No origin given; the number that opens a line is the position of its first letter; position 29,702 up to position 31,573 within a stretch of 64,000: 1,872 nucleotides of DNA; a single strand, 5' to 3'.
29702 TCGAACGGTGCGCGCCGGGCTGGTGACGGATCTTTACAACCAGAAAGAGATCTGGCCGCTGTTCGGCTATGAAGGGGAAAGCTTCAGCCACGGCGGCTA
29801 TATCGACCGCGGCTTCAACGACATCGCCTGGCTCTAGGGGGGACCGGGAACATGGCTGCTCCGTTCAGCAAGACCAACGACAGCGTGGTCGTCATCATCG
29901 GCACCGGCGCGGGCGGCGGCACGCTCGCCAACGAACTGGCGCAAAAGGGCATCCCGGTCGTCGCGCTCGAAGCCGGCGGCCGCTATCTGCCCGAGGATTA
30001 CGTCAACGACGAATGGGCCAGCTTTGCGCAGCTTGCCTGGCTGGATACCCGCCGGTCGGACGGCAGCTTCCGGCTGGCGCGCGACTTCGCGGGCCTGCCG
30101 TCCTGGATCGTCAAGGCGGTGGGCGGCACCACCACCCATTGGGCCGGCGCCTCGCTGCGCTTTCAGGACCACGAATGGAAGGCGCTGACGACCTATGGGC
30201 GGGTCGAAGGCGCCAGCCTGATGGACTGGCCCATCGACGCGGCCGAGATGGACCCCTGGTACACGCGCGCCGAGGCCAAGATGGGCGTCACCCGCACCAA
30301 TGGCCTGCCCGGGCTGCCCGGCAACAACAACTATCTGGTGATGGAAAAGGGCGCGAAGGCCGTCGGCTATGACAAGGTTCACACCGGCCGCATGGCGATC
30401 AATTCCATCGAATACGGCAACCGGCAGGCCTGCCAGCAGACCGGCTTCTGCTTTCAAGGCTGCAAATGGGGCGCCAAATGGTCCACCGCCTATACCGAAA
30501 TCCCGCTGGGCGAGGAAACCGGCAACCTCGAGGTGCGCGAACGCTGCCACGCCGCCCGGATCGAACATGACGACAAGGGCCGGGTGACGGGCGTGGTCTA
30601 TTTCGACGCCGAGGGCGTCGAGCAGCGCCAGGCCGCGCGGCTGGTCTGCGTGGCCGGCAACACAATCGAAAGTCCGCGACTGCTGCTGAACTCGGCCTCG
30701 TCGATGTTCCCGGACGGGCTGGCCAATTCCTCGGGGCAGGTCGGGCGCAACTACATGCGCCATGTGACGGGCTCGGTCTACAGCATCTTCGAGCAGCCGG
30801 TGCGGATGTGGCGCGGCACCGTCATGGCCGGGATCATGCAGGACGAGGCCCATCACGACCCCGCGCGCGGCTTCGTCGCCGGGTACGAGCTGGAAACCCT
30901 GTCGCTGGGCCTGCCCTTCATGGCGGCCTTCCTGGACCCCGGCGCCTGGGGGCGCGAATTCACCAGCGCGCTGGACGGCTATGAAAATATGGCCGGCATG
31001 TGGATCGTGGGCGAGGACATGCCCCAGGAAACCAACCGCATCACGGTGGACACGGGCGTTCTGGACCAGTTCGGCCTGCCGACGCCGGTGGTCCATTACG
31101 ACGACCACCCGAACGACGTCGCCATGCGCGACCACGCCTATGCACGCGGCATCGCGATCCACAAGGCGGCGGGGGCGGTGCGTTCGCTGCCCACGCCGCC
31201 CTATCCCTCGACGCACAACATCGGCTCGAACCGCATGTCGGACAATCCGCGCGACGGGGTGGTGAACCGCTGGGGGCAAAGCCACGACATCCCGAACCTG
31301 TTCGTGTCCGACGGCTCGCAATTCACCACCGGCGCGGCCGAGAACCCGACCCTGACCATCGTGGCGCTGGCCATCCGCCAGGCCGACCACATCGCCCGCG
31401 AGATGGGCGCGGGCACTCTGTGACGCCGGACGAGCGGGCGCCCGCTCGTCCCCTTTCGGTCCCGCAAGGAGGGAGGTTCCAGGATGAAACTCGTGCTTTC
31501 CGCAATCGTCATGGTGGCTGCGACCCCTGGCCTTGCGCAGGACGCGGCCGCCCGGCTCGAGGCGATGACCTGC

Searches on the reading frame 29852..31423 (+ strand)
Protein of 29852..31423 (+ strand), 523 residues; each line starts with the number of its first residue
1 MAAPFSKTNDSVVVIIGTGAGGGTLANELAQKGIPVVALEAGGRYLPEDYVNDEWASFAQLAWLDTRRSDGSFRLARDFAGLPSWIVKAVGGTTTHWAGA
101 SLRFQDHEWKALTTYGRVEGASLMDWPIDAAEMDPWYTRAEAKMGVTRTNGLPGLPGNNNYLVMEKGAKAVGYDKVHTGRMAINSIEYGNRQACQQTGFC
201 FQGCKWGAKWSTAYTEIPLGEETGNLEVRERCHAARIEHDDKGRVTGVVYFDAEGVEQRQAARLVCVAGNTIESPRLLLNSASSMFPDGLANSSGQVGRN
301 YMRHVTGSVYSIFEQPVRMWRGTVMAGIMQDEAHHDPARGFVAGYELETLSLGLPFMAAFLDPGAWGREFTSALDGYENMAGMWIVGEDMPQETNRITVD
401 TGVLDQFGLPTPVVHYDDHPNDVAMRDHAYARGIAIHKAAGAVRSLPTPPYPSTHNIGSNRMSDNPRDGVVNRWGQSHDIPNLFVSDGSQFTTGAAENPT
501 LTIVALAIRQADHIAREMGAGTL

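Call 43: search_protein_families(library=ncbifam, proteins=[window:29852-31423:+], max_evalue=0.001)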
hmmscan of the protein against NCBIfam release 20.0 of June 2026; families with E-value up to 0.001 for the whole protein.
window:29852-31423:+ (523 aa): 6 families
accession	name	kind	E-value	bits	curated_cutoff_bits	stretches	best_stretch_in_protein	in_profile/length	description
NF058674.1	CholsOxChoxAB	equivalog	4.3e-19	68.4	850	2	10-230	5-226/535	cholesterol oxidase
TIGR02462.1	pyranose_ox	equivalog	5.4e-14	52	544.9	1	386-518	411-547/548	pyranose oxidase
NF002550.0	PRK02106.1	subfamily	1.4e-13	50.2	605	1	193-281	181-270/563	choline dehydrogenase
TIGR01810.1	betA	equivalog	3.5e-10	39.2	732.1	1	194-282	175-264/532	choline dehydrogenase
TIGR03970.1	mycofact_MftG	equivalog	2.7e-09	36.5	387.45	0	222-282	206-264/487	mycofactocin dehydrogenase MftG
TIGR04542.1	GMC_mycofac_2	equivalog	6.5e-06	25.4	400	0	13-51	2-41/425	mycofactocin system GMC family oxidoreductase MftG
